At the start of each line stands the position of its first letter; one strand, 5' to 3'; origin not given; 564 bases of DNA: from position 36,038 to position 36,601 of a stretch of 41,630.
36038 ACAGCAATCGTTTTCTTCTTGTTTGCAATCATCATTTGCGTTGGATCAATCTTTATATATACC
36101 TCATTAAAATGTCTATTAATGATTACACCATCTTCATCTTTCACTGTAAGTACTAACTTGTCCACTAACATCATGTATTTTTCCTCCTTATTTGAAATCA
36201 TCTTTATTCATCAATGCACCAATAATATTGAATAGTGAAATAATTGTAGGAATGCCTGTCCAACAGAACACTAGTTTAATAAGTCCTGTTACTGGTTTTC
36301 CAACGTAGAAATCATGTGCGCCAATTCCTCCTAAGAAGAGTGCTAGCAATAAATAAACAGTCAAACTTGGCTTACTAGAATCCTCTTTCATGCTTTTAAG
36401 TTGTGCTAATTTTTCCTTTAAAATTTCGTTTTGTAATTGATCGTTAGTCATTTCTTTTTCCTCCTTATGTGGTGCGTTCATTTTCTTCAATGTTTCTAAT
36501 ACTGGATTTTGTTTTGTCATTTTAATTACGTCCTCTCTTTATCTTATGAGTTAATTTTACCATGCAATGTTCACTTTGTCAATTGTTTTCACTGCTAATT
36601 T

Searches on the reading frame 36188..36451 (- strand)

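Call 14: search_protein_families(library=phrogs, proteins=[window:36188-36451:-])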
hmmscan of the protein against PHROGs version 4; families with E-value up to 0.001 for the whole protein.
window:36188-36451:- (87 aa): 8 families
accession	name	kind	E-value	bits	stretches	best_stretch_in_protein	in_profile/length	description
phrog_10680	-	unknown function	4.7e-18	66.7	1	27-85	75-133/144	-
phrog_10292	-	unknown function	6.2e-14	53.1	1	25-70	32-78/136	-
phrog_8793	-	unknown function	3.2e-07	31.8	1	29-81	3-56/81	-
phrog_27357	-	unknown function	1.1e-06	29.9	1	14-67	21-74/112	-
phrog_10772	-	unknown function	1.5e-05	26.1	1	32-70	7-47/82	-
phrog_33436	-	unknown function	5.5e-05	24.3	1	31-75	5-52/117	-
phrog_22651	-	unknown function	0.0005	21.3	1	33-82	7-57/111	-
phrog_21924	-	unknown function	0.00069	20.8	1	23-78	48-100/132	-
